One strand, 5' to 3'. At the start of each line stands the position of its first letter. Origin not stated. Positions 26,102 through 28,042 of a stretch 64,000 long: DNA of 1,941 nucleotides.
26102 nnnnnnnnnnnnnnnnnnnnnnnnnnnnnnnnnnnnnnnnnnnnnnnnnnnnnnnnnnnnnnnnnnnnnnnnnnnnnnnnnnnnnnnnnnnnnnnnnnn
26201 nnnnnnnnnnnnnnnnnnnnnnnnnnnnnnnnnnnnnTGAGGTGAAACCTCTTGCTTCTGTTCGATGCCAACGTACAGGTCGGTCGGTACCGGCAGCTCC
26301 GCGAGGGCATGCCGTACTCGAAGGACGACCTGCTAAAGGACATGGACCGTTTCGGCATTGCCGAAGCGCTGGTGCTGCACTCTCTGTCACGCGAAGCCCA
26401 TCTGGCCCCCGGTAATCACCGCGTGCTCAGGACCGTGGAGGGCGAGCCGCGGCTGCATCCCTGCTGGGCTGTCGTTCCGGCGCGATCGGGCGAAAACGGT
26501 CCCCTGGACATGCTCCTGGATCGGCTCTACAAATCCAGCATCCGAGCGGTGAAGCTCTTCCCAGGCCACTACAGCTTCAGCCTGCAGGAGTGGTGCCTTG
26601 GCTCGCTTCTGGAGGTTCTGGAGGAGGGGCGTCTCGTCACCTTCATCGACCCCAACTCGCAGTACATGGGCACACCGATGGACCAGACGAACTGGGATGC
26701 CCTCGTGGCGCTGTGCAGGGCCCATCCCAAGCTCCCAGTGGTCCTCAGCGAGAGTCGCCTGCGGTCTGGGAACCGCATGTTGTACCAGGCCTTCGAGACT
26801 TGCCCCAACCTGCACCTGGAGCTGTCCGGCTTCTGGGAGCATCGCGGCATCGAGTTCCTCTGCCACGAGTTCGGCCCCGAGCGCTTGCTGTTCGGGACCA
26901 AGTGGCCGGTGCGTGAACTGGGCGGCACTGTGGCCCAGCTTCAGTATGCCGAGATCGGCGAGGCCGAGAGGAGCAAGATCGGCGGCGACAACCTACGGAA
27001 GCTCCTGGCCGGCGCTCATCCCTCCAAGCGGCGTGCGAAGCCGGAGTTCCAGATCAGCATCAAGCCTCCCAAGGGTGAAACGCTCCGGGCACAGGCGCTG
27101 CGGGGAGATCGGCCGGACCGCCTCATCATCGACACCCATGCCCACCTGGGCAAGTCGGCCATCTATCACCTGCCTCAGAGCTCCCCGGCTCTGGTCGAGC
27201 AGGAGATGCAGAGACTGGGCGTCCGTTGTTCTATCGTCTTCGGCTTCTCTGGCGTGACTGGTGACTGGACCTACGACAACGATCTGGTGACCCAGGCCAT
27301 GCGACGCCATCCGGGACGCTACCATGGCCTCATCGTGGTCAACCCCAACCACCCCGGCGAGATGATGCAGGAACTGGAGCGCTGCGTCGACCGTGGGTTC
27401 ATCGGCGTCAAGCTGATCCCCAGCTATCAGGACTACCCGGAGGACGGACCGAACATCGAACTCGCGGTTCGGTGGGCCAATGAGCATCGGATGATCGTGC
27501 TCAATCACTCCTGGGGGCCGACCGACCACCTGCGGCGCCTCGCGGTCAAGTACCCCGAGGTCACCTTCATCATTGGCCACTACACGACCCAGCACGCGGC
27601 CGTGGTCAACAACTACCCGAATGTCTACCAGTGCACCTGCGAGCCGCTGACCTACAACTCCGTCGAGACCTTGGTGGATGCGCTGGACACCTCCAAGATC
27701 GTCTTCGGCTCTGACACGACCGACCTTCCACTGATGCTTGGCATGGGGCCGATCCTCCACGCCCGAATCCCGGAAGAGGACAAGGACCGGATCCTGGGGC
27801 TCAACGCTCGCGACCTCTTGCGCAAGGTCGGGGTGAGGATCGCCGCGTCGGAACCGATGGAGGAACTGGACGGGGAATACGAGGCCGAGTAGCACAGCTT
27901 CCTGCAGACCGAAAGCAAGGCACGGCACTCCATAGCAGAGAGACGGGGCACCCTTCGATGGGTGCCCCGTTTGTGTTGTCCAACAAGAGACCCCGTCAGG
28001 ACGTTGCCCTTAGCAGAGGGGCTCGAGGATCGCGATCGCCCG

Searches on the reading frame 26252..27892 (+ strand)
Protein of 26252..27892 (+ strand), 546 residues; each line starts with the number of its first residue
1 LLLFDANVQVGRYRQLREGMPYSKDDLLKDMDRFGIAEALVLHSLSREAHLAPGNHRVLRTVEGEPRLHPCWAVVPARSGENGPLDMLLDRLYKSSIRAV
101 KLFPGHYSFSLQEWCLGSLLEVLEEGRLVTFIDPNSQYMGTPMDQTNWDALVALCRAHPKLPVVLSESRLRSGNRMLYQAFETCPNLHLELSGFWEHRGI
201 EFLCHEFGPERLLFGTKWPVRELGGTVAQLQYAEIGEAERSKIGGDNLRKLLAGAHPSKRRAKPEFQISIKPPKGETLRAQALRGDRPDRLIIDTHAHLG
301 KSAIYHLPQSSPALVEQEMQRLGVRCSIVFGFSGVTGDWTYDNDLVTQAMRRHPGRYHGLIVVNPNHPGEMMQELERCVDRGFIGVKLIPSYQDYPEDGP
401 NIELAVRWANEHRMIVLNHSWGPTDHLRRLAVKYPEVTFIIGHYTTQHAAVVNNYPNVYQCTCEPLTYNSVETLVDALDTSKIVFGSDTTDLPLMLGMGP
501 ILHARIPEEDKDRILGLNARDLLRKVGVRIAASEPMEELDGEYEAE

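Call 3: search_protein_families(library=pfam, proteins=[window:26252-27892:+], max_evalue=0.1)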
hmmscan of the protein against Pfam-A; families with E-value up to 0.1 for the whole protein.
window:26252-27892:+ (546 aa): 1 family
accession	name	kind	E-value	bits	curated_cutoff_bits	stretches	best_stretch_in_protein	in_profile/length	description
PF04909.20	Amidohydro_2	-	1.3e-34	120.8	26.4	2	339-524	63-288/289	Amidohydrolase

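Call 4: search_protein_families(library=ncbifam, proteins=[window:26252-27892:+], max_evalue=0.1)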
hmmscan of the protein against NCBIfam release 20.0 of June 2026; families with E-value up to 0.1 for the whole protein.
window:26252-27892:+ (546 aa): 1 family
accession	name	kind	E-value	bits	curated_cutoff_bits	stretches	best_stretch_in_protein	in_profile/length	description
NF052480.1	FuconLaconase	equivalog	0.012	15.1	400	1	205-228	230-253/287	L-fucono-1,5-lactonase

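Call 7: find_homologous_proteins(query=window:26252-27892:+, max_evalue=0.001)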
Query window:26252-27892:+ (546 aa): 141 proteins with E <= 0.001 among 8000 candidates; the best 120 are listed.
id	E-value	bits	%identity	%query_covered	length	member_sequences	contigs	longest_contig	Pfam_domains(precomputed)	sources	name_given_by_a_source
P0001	0.0e+0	1280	100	100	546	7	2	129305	PF04909.21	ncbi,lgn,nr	ncbi:amidohydrolase family protein [bacterium]|nr:amidohydrolase family protein [bacterium]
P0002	1.6e-264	897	71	97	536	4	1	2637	PF04909.21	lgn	-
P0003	2.3e-259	880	69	97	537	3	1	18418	PF04909.21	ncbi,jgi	-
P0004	7.0e-257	872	68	97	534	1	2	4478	PF04909.21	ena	-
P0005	1.0e-252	858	67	97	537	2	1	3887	PF04909.21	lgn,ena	-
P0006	7.8e-249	845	66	97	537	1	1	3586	PF04909.21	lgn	-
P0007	2.1e-239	814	64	97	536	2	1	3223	PF04909.21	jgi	-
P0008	3.3e-239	813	64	97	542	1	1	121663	PF04909.21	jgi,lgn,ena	-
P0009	1.3e-235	801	65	97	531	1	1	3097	PF04909.21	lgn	-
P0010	1.2e-234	798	62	97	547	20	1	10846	PF04909.21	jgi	-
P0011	2.6e-232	791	62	97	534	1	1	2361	PF04909.21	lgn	-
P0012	3.9e-231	787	63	97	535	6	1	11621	PF04909.21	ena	-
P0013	3.7e-173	595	51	97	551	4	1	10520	PF04909.21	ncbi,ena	-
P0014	1.1e-151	524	46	96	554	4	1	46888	PF04909.21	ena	-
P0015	2.2e-144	500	45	97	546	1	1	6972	PF04909.21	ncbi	-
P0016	3.2e-144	500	45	96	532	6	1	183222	PF04909.21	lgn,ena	-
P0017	1.5e-143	498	46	97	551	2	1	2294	PF04909.21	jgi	-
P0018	7.8e-142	492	44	96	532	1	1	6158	PF04909.21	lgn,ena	-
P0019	1.7e-141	491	45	96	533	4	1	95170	PF04909.21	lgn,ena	-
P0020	2.9e-141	490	45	98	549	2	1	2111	PF04909.21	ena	-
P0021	9.0e-141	488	44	97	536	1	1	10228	PF04909.21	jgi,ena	jgi:predicted TIM-barrel fold metal-dependent hydrolase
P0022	1.7e-140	488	45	97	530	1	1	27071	PF04909.21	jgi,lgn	jgi:predicted TIM-barrel fold metal-dependent hydrolase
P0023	4.7e-140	486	45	95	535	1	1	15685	PF04909.21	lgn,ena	-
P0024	5.9e-140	486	45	97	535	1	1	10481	PF04909.21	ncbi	-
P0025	6.2e-140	486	46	96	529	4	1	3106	PF04909.21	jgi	-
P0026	1.5e-139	484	44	96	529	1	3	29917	PF04909.21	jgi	-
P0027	1.9e-139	484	45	98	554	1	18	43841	PF04909.21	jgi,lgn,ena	-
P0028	1.9e-139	484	44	97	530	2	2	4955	PF04909.21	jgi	jgi:predicted TIM-barrel fold metal-dependent hydrolase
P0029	2.6e-139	484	44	96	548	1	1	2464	PF04909.21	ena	-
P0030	2.6e-139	484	45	96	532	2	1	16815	PF04909.21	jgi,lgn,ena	-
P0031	4.9e-139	483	45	96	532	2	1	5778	PF04909.21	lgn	-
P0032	7.9e-139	482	45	97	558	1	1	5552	PF04909.21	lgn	-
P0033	2.0e-138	481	44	96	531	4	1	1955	PF04909.21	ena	-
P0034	2.2e-138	480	46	97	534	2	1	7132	PF04909.21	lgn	-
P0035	3.1e-138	480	44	95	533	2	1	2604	PF04909.21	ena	-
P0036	3.7e-138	480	43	97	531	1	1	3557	PF04909.21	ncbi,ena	-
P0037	7.0e-138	479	45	97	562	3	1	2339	PF04909.21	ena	-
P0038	1.3e-137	478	45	96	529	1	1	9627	PF04909.21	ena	-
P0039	7.0e-137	476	45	98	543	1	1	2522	PF04909.21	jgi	jgi:predicted TIM-barrel fold metal-dependent hydrolase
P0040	7.7e-137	475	44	97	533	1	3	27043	PF04909.21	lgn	-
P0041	8.8e-137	475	43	97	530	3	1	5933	PF04909.21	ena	-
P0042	2.1e-136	474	44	97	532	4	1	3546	PF04909.21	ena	-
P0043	3.2e-136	473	44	96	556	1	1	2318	PF04909.21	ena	-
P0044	7.5e-136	472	45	96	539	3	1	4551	PF04909.21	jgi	-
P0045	2.5e-135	470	44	96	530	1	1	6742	PF04909.21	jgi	-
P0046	3.9e-135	470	44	96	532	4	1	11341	PF04909.21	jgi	-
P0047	4.1e-135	470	43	97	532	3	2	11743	PF04909.21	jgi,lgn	-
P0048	9.4e-135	469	43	96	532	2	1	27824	PF04909.21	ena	-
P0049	1.2e-134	468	42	93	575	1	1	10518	PF04909.21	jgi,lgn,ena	-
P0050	2.0e-134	467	44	95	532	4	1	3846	PF04909.21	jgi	-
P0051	4.3e-134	466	43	97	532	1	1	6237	PF04909.21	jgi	jgi:predicted TIM-barrel fold metal-dependent hydrolase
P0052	1.8e-132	461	42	97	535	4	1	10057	PF04909.21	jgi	-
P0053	4.6e-132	460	45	96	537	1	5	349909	PF04909.21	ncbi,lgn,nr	ncbi:MAG: amidohydrolase family protein [Phycisphaeraceae bacterium]|nr:amidohydrolase family protei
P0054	6.1e-132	459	44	96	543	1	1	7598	PF04909.21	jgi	-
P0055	2.8e-131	457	43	96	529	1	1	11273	PF04909.21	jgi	-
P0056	3.0e-131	457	42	96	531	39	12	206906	PF04909.21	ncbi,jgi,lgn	jgi:predicted TIM-barrel fold metal-dependent hydrolase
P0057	3.8e-131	457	42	96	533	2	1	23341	PF04909.21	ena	-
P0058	6.6e-131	456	44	95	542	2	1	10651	PF04909.21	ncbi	-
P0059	1.2e-130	455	42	96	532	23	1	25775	PF04909.21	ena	-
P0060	1.6e-130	455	44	95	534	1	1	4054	PF04909.21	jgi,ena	jgi:predicted TIM-barrel fold metal-dependent hydrolase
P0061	2.3e-130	454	43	97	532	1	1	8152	PF04909.21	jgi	jgi:hypothetical protein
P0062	2.4e-130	454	41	96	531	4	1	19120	PF04909.21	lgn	-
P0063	3.9e-130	453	42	95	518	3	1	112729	PF04909.21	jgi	jgi:predicted TIM-barrel fold metal-dependent hydrolase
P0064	4.2e-130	453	41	97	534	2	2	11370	PF04909.21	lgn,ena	-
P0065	5.2e-130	453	43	93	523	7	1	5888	PF04909.21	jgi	-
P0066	1.9e-129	451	42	96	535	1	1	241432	PF04909.21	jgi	jgi:predicted TIM-barrel fold metal-dependent hydrolase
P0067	9.3e-129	449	43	96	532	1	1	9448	PF04909.21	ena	-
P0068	2.2e-128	448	43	95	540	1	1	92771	PF04909.21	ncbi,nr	ncbi:MAG: amidohydrolase family protein [Fimbriimonadaceae bacterium]|nr:amidohydrolase family prote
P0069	6.8e-128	446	43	95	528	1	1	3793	PF04909.21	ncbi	-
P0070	7.4e-128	446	42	97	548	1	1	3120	PF04909.21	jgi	-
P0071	1.6e-127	445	41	96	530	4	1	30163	PF04909.21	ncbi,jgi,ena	-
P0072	2.6e-127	444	42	96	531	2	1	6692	PF04909.21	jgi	-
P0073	6.0e-127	443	41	96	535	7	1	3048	PF04909.21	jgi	jgi:predicted TIM-barrel fold metal-dependent hydrolase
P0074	1.6e-126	441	45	89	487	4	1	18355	PF04909.21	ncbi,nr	ncbi:MAG: amidohydrolase family protein, partial [Candidatus Brocadiaceae bacterium]|nr:amidohydrola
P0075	1.8e-126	441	39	96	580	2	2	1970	PF04909.21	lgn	-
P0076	2.3e-126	441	40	96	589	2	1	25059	PF04909.21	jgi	jgi:predicted TIM-barrel fold metal-dependent hydrolase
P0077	3.4e-126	440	41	95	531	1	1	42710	PF04909.21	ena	-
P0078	1.2e-125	438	42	96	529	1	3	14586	PF04909.21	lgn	-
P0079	1.3e-125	438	40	96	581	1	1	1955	PF04909.21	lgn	-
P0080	1.6e-125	438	43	96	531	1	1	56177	PF04909.21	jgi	-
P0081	5.0e-125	436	41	97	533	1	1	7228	PF04909.21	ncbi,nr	ncbi:MAG: amidohydrolase family protein [Phycisphaerae bacterium]|nr:amidohydrolase family protein [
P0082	1.1e-124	435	44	91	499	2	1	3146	PF04909.21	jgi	jgi:predicted TIM-barrel fold metal-dependent hydrolase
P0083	2.0e-124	434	42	96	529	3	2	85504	PF04909.21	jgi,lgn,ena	-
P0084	2.1e-124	434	43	95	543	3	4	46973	PF04909.21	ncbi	-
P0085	3.0e-123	431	41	96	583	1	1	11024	PF04909.21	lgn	-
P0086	6.4e-123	429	40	96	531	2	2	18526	PF04909.21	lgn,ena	-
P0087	1.3e-122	428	41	96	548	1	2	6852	PF04909.21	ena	-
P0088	3.4e-122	427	42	96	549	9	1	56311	PF04909.21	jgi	jgi:predicted TIM-barrel fold metal-dependent hydrolase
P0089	1.0e-121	426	39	96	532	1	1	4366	PF04909.21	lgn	-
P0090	1.7e-121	425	39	96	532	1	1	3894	PF04909.21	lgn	-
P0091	2.4e-121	424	38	96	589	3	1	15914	PF04909.21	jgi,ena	-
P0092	2.8e-121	424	40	96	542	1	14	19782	PF04909.21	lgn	-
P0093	3.8e-121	424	40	95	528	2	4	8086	PF04909.21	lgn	-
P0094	4.1e-120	420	42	92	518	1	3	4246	PF04909.21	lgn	-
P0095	2.7e-119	418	39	96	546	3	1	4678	PF04909.21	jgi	jgi:predicted TIM-barrel fold metal-dependent hydrolase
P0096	3.0e-116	407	39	96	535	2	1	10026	PF04909.21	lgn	-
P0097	5.5e-116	407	40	96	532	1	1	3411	PF04909.21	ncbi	-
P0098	1.5e-115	405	46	78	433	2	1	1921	PF04909.21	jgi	-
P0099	2.8e-115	404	41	96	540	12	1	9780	PF04909.21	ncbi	-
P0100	2.8e-113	398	40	95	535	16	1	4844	PF04909.21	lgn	-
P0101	6.3e-110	387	38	95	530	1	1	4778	PF04909.21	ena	-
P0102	2.6e-107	378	38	96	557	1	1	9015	PF04909.21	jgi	-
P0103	2.0e-106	375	39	96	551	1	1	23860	PF04909.21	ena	-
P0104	6.0e-102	360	38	96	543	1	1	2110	PF04909.21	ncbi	-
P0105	9.0e-96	340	38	96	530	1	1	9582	PF04909.21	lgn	-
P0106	1.5e-94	336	37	96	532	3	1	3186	PF04909.21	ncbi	-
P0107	1.9e-94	335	38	83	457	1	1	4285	PF04909.21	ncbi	-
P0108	5.8e-88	314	44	65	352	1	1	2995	PF04909.21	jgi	jgi:predicted TIM-barrel fold metal-dependent hydrolase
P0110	9.1e-87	310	35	95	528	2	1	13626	PF01026.28,PF04909.21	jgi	-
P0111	1.7e-82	296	35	95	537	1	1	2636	PF04909.21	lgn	-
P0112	6.6e-80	287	35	96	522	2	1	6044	PF04909.21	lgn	-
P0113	8.1e-80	287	34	96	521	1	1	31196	PF04909.21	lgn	-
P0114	1.1e-79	287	35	96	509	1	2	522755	PF04909.21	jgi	-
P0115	5.1e-79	285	35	96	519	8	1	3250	PF04909.21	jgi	jgi:predicted TIM-barrel fold metal-dependent hydrolase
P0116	7.3e-79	284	35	96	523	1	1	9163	PF04909.21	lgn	-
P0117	5.5e-78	281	33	96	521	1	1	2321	PF04909.21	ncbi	-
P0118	2.8e-76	275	33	96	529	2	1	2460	PF04909.21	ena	-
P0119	3.8e-73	265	33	96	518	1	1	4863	PF04909.21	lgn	-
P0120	1.0e-72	264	33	96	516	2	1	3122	PF04909.21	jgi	jgi:predicted TIM-barrel fold metal-dependent hydrolase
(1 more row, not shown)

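Call 8: find_encoding_contigs(protein=P0053, flank=6000, max_places=2)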
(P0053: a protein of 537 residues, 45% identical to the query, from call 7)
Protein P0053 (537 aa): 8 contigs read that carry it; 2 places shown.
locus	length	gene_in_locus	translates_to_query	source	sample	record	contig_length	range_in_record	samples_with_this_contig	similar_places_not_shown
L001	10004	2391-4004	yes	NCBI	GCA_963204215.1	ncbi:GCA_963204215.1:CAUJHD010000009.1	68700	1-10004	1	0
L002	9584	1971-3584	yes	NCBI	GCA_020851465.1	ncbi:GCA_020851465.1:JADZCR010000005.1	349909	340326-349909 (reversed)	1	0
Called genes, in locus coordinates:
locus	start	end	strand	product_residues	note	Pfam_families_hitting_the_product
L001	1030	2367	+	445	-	PF01041:DegT_DnrJ_EryC1, PF01212:Beta_elim_lyase, PF00266:Aminotran_5 (weak)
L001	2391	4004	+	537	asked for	PF04909:Amidohydro_2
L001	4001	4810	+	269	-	PF02230:Abhydrolase_2 (faint), PF20434:BD-FAE (weak), PF00561:Abhydrolase_1, PF12697:Abhydrolase_6 (weak), PF00326:Peptidase_S9 (weak), PF00756:Esterase (weak), PF12146:Hydrolase_4 (weak)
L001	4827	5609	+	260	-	PF01261:AP_endonuc_2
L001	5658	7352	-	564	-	PF00005:ABC_tran, PF02463:SMC_N (faint), PF01926:MMR_HSR1 (faint), PF13238:AAA_18 (faint), PF13304:AAA_21 (faint), PF12848:ABC_tran_Xtn, PF00005:ABC_tran, PF13476:AAA_23 (weak)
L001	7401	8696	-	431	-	-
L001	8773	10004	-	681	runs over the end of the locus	PF13229:Beta_helix (faint)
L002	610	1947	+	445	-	PF01041:DegT_DnrJ_EryC1, PF01212:Beta_elim_lyase, PF00266:Aminotran_5 (weak)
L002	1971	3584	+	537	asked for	PF04909:Amidohydro_2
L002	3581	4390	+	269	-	PF02230:Abhydrolase_2 (faint), PF07859:Abhydrolase_3 (faint), PF20434:BD-FAE (weak), PF00561:Abhydrolase_1, PF12697:Abhydrolase_6 (faint), PF00326:Peptidase_S9 (weak), PF00756:Esterase (weak), PF12146:Hydrolase_4 (weak)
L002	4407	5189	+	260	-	PF01261:AP_endonuc_2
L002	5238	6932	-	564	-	PF00005:ABC_tran, PF02463:SMC_N (faint), PF01926:MMR_HSR1 (faint), PF13238:AAA_18 (faint), PF13304:AAA_21 (faint), PF12848:ABC_tran_Xtn, PF00005:ABC_tran, PF13476:AAA_23 (weak)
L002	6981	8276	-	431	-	-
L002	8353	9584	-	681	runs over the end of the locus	PF13229:Beta_helix (faint)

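Call 9: find_encoding_contigs(protein=P0068, flank=6000, max_places=2)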
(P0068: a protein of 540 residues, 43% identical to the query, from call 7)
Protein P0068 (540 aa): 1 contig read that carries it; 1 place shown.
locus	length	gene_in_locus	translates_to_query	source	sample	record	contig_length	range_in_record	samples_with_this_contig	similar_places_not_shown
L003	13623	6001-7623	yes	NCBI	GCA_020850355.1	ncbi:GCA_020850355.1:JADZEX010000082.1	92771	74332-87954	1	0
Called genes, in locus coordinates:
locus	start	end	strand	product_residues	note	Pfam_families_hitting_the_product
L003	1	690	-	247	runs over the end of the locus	PF03099:BPL_LplA_LipB, PF02237:BPL_C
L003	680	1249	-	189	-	PF13580:SIS_2, PF01380:SIS (weak)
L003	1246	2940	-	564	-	PF00702:Hydrolase (faint), PF05116:S6PP (faint), PF08282:Hydrolase_3, PF12710:HAD (faint), PF08282:Hydrolase_3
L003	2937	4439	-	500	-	PF00749:tRNA-synt_1c, PF19269:Anticodon_2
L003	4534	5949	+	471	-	PF14592:Chondroitinas_B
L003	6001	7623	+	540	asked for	PF04909:Amidohydro_2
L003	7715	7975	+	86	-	-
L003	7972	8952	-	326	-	PF01380:SIS, PF00571:CBS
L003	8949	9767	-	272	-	PF00793:DAHP_synth_1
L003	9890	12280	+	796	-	PF18072:FGAR-AT_linker, PF00586:AIRS, PF02769:AIRS_C, PF00586:AIRS, PF02769:AIRS_C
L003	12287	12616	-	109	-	PF01476:LysM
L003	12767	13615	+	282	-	PF13507:GATase_5, PF00117:GATase (weak)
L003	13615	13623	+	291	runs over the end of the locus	-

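Call 10: find_encoding_contigs(protein=P0114, flank=6000, max_places=2)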
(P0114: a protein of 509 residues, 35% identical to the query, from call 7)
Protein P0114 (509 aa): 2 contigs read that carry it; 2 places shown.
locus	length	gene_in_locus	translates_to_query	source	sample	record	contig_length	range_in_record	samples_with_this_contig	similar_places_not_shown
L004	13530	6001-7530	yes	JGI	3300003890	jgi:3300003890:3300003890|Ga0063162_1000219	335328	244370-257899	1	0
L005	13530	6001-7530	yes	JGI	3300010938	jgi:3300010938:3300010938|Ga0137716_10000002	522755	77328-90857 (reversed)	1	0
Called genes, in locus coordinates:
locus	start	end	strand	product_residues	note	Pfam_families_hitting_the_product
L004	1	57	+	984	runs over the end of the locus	-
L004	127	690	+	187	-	-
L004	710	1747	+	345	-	PF12006:DUF3500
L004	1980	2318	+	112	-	PF00543:P-II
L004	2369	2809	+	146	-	-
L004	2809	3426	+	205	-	PF13378:MR_MLE_C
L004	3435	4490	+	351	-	PF17396:DUF1611_N, PF07755:DUF1611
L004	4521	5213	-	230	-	PF00027:cNMP_binding, PF13545:HTH_Crp_2, PF00325:Crp (weak)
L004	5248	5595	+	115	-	-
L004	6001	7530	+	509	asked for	PF04909:Amidohydro_2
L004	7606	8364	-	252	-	PF04909:Amidohydro_2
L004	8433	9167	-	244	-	PF04909:Amidohydro_2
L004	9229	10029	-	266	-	PF00583:Acetyltransf_1, PF13527:Acetyltransf_9 (faint), PF13673:Acetyltransf_10 (faint), PF13508:Acetyltransf_7 (weak)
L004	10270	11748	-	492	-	PF00749:tRNA-synt_1c, PF19269:Anticodon_2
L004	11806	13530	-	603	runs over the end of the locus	-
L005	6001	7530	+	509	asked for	PF04909:Amidohydro_2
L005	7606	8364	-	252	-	PF04909:Amidohydro_2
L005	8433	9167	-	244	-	PF04909:Amidohydro_2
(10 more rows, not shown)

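Call 14: find_related_loci(query=A2, collection=genome_contigs, flank=6000)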
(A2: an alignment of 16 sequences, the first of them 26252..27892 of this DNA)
Query A2 (546 aa) in genome_contigs; peptide patterns used: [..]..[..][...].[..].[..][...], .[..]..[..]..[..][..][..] (x = any residue, [..] = any of these).
600 stretches matched a pattern (row limit reached: there are more); 125 encode a relative of the query (tblastn E <= 1e-3); the best 80 are kept; 80 distinct loci.
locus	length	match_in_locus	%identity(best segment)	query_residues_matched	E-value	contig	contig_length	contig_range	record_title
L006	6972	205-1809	45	3-530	8e-146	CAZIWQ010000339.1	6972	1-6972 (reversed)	MAG TPA_asm: uncultured Armatimonadia bacterium isolate binchicken_co66_209 genome assembly, contig: NODE_15611_length_6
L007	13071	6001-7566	44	3-525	1e-139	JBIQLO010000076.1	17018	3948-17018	MAG: Planctomycetaceae bacterium isolate mag.53g NODE_2141_length_17018, whole genome shotgun sequence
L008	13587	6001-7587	43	3-536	3e-138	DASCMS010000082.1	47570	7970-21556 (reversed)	MAG TPA_asm: Candidatus Latescibacterota bacterium isolate Fu_MAG_110 c_000000842329, whole genome shotgun sequence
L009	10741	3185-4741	44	3-523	3e-136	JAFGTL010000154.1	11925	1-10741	MAG: Candidatus Hydrogenedentota bacterium isolate Zod_Metabat.968 k87_2717144, whole genome shotgun sequence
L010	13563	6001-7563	43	4-525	3e-133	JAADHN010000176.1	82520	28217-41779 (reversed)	MAG: Kiritimatiellota bacterium isolate M_MetaBat.195 contig-127_616, whole genome shotgun sequence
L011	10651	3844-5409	44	3-525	2e-132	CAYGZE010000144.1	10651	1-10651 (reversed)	MAG TPA_asm: uncultured Anaerolineales bacterium isolate ERP119294_co1_415 genome assembly, contig: NODE_8558_length_106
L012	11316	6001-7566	43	4-528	1e-132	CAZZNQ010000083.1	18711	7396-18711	MAG TPA_asm: uncultured candidatus Brocadiaceae bacterium isolate SRP141376_co2_394 genome assembly, contig: NODE_6103_l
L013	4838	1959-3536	42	3-529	2e-133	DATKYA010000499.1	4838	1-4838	MAG TPA_asm: Planctomycetota bacterium isolate SMAG_U14207 k141_3137101, whole genome shotgun sequence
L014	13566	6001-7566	42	3-525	1e-131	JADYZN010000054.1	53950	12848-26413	MAG: Phycisphaerales bacterium isolate SJ572 c_000001187519, whole genome shotgun sequence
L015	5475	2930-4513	41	1-529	3e-132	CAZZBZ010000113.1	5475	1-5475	MAG TPA_asm: uncultured Verrucomicrobiota bacterium isolate SRP272421_co2_287 genome assembly, contig: NODE_61712_length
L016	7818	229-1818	42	3-528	3e-131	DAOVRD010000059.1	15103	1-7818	MAG TPA_asm: Planctomycetota bacterium isolate CSMAG_1592 CSMAG_1592_k141_1723316_length_15103_cov_19.7804, whole genome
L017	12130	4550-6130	42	3-529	3e-130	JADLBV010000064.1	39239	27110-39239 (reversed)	MAG: Phycisphaerales bacterium isolate SJ194 c_000000902536, whole genome shotgun sequence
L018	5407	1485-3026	42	3-518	1e-130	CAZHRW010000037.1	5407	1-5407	MAG TPA_asm: uncultured Planctomycetales bacterium isolate SRP067234_co1_288 genome assembly, contig: k99_990334, whole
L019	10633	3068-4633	41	3-525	3e-129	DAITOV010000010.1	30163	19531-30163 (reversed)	MAG TPA_asm: Abditibacteriia bacterium isolate CTOTU24465 NODE_954_length_30163_cov_4.975355, whole genome shotgun seque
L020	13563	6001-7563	42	3-525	1e-128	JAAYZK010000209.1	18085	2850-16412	MAG: Planctomycetota bacterium isolate AS06rmzACSIP_316 232016_AS06, whole genome shotgun sequence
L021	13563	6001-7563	39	3-525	3e-127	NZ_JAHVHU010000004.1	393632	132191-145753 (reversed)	Membranihabitans marinus strain DP5N28-2 DP5N28-2_ctg004, whole genome shotgun sequence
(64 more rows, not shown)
